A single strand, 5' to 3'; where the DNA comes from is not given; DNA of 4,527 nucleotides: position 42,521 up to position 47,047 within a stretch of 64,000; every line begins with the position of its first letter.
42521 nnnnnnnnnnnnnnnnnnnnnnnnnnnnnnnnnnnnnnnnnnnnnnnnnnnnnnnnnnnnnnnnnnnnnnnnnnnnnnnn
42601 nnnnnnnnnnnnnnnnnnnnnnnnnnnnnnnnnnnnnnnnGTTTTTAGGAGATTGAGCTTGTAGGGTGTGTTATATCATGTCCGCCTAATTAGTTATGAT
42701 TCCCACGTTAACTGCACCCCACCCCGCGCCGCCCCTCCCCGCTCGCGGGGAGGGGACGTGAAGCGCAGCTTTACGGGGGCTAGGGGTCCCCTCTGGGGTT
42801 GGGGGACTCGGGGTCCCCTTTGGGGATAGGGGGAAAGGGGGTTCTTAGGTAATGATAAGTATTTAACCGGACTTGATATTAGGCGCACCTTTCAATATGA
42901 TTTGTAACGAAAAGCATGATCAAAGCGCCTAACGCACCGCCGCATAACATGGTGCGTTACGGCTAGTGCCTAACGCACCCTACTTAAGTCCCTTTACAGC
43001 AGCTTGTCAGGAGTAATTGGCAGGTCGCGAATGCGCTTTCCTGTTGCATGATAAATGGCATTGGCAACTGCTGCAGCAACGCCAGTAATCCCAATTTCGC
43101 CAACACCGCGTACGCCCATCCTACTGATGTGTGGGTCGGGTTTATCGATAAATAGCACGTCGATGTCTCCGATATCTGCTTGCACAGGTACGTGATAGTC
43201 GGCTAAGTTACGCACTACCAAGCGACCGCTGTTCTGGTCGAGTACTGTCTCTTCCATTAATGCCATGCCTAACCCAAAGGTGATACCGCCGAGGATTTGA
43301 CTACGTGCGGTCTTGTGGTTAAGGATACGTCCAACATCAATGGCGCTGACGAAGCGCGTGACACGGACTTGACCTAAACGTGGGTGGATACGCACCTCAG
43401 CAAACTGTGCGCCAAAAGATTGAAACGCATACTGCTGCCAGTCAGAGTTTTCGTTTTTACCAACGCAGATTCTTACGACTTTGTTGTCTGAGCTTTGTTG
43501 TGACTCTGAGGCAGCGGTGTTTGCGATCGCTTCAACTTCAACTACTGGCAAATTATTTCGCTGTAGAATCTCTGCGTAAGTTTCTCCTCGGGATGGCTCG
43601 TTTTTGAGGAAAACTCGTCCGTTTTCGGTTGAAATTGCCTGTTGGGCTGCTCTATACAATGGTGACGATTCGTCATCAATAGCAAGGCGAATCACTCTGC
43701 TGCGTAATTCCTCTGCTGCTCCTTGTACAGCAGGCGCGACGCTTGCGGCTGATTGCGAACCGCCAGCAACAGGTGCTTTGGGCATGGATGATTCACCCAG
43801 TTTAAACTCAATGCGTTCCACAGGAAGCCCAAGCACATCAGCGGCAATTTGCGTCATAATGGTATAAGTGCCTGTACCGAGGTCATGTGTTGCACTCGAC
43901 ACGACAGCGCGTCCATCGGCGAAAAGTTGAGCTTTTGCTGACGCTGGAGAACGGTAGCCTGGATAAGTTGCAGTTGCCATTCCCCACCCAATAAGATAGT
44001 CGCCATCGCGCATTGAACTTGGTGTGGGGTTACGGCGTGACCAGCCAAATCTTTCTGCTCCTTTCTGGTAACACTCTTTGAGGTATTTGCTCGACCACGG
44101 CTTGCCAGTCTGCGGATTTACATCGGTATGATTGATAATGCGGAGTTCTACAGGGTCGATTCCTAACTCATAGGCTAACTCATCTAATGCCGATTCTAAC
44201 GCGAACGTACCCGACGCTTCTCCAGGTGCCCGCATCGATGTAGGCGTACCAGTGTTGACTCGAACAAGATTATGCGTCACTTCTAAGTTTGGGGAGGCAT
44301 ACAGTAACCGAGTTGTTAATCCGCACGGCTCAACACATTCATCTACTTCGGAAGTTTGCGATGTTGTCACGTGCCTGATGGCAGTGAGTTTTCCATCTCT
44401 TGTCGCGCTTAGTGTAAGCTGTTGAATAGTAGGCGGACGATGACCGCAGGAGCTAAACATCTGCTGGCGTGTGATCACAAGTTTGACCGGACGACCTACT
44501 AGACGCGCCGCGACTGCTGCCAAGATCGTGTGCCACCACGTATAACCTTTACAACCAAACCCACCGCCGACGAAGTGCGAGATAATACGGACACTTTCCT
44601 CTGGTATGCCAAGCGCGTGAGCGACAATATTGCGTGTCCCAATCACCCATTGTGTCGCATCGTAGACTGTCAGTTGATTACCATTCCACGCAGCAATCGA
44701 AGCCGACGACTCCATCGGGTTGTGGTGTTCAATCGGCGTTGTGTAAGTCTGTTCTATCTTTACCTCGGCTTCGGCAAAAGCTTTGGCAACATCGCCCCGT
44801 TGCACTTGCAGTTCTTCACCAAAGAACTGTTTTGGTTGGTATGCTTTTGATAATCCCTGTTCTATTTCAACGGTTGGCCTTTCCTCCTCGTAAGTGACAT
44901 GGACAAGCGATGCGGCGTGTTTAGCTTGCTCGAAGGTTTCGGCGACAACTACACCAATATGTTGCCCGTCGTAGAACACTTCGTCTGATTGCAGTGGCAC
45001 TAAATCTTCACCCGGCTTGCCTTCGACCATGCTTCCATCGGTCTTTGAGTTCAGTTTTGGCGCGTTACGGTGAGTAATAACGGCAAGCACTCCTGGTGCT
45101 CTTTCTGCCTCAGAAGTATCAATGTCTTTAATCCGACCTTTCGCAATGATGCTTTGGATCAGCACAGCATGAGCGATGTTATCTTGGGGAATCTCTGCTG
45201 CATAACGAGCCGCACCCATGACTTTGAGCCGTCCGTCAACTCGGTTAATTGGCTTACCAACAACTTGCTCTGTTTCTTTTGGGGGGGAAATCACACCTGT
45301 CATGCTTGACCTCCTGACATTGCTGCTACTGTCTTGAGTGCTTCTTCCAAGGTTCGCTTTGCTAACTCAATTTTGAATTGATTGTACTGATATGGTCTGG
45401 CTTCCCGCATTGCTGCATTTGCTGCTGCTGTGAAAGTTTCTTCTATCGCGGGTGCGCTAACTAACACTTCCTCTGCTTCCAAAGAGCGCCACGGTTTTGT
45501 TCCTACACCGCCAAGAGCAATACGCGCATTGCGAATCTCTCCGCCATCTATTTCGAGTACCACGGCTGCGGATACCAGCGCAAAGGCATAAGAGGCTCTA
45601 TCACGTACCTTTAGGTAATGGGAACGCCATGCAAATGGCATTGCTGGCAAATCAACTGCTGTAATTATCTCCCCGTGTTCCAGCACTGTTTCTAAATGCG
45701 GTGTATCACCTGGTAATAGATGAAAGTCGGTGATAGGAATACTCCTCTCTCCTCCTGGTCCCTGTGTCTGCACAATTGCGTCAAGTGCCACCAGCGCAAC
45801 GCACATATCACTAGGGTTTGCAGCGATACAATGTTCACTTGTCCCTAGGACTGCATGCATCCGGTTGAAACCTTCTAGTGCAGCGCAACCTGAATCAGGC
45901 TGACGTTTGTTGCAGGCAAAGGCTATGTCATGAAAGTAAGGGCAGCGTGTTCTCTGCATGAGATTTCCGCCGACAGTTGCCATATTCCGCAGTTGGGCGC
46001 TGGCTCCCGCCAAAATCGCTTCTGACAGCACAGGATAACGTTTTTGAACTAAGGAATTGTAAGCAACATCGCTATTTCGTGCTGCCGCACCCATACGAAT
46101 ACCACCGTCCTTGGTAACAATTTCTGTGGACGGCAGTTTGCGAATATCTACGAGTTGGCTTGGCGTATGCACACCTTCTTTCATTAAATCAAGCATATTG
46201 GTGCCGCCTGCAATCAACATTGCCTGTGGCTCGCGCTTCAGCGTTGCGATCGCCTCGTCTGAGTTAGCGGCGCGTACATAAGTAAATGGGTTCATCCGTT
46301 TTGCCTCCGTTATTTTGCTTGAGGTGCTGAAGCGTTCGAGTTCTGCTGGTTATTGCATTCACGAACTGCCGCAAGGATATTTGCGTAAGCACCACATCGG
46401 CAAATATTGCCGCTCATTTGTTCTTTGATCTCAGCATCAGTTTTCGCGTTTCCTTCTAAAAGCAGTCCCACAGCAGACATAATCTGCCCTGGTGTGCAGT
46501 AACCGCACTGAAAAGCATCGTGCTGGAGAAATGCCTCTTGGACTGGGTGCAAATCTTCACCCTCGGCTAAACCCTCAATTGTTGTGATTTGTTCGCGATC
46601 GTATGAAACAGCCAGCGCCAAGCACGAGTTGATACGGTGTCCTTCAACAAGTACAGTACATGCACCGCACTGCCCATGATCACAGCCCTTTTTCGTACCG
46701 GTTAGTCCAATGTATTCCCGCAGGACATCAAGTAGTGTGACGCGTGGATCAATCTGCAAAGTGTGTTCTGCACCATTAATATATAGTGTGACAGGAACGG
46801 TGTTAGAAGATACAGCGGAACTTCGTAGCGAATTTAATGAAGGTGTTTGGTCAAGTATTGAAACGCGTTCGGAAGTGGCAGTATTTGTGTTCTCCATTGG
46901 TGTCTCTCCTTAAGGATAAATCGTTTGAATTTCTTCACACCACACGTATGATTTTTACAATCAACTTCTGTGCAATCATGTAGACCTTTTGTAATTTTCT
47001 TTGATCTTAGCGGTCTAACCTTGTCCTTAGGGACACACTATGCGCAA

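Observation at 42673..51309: Two 100% identical 207-bp MITE-like elements in inverted orientation bracket an 8.2-kb segment (cox/xdh operon, SirB1-like, SRPBCC, TM-repeat protein)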

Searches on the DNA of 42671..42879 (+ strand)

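Call 9: search_dna_similar(query=window:42673-42879:+, collection=plasmids, mode=distant, max_rows=40)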
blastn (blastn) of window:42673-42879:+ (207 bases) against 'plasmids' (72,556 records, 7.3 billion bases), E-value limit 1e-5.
Records with a match: 2; places in all: 2; records where one place covers at least 80% of the query: 0.
Best place of each record, by identity: 80-90% 2.
By first word of the organism name: Nostoc 2.
By predicted mobility (MOB-suite, as given by PLSDB): non-mobilizable 2.
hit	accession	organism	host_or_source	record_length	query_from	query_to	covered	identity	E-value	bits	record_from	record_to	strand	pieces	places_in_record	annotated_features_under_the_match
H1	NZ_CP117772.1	Nostoc sp. UHCC 0926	whole organism,lichen surface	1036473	1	106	51%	82.2%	7e-19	101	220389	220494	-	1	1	none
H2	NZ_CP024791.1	Nostoc flagelliforme CCNUN1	cell culture,desert soil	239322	1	53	26%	84.9%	6e-7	61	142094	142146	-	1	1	none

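Call 61: search_dna_similar(query=window:42671-42725:+, collection=plasmids, mode=distant, max_evalue=0.01, max_rows=40)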
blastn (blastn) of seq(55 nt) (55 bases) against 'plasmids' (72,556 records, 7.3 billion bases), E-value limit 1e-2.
Records with a match: 2; places in all: 3; records where one place covers at least 80% of the query: 2.
Best place of each record, by identity: 90-95% 1; 80-90% 1.
By first word of the organism name: Nostoc 2.
By predicted mobility (MOB-suite, as given by PLSDB): non-mobilizable 2.
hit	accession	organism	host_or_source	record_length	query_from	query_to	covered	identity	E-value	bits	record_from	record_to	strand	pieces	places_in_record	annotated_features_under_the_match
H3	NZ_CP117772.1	Nostoc sp. UHCC 0926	whole organism,lichen surface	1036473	1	55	100%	90.9%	1e-12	78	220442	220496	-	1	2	none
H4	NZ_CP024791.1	Nostoc flagelliforme CCNUN1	cell culture,desert soil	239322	3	55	96%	84.9%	9e-8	61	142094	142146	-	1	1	none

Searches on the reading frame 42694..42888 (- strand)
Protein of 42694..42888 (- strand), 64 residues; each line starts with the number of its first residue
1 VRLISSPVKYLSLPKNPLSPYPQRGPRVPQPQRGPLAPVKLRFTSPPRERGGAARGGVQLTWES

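Call 31: find_encoding_contigs(protein=window:42694-42888:-, flank=3000, max_places=10)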
Protein window:42694-42888:- (64 aa): no gene with exactly this product is on record in the collection.

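Call 60: search_protein_families(library=pfam, proteins=[window:42694-42888:-], max_evalue=0.01)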
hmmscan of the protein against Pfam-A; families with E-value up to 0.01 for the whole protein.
window:42694-42888:- (64 aa): 0 families

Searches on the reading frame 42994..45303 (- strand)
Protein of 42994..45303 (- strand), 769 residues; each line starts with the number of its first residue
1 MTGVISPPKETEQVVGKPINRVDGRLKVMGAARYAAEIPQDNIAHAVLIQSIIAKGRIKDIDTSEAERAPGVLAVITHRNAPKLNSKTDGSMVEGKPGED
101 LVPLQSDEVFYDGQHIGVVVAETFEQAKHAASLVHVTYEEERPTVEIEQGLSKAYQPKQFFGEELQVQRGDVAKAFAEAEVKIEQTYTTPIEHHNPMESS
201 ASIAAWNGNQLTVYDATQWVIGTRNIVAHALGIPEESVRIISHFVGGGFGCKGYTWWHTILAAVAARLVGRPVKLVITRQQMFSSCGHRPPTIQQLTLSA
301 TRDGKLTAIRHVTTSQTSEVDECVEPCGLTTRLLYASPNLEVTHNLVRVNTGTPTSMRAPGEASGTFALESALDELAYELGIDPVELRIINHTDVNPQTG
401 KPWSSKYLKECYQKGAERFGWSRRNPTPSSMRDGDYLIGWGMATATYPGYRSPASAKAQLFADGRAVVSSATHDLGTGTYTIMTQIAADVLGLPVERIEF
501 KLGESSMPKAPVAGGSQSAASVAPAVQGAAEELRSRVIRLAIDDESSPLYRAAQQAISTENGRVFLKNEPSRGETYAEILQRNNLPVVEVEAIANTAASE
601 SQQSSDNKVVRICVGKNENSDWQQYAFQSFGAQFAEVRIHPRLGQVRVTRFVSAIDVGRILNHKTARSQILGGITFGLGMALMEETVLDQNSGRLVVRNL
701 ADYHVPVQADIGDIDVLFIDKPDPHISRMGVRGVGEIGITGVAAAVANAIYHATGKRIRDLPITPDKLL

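Call 52: search_protein_families(library=pfam, proteins=[window:42994-45303:-], max_evalue=0.00001)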
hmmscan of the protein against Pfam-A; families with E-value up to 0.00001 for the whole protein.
window:42994-45303:- (769 aa): 3 families
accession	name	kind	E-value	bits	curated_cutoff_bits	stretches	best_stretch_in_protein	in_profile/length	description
PF02738.23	MoCoBD_1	-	2e-65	220.8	27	1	166-391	12-243/244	Molybdopterin cofactor-binding domain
PF20256.3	MoCoBD_2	-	1.4e-57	195.8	27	1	415-711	2-282/283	Molybdopterin cofactor-binding domain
PF01315.27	Ald_Xan_dh_C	-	3.3e-25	89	31.3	1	30-141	2-109/110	Aldehyde oxidase and xanthine dehydrogenase, a/b hammerhead domain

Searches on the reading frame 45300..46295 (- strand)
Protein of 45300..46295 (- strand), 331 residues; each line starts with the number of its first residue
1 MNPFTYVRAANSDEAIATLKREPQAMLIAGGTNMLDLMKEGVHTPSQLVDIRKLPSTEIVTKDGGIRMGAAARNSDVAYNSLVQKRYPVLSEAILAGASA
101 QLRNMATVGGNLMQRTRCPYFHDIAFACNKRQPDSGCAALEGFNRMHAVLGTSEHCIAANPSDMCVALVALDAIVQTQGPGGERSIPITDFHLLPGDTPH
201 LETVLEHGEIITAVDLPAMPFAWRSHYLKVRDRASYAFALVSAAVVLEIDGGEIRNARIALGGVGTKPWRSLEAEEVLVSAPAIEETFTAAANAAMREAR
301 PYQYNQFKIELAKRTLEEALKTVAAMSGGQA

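Call 52: search_protein_families(library=pfam, proteins=[window:45300-46295:-], max_evalue=0.00001)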
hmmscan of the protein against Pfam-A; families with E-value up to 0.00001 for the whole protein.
window:45300-46295:- (331 aa): 2 families
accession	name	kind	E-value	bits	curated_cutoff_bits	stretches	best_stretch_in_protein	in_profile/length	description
PF00941.27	FAD_binding_5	-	5.2e-47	160.3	27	1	3-218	2-169/170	FAD binding domain in molybdopterin dehydrogenase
PF03450.22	CO_deh_flav_C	-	2.7e-16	60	25.5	1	227-320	2-99/102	CO dehydrogenase flavoprotein C-terminal domain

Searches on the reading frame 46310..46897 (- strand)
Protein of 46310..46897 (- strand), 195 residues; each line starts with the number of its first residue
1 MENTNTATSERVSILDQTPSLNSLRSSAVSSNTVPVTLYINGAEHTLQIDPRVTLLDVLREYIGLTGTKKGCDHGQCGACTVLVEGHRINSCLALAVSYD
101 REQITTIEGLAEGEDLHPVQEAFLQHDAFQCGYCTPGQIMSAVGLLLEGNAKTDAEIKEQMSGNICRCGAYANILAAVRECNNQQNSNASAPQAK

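Call 52: search_protein_families(library=pfam, proteins=[window:46310-46897:-], max_evalue=0.00001)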
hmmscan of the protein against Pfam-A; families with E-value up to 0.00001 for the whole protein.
window:46310-46897:- (195 aa): 2 families
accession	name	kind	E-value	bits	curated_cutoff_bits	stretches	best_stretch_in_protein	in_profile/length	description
PF01799.25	Fer2_2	-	1.2e-32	112.3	30.3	1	106-179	1-75/75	[2Fe-2S] binding domain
PF00111.32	Fer2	-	1.5e-09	38.1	21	1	39-87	2-51/77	2Fe-2S iron-sulfur cluster binding domain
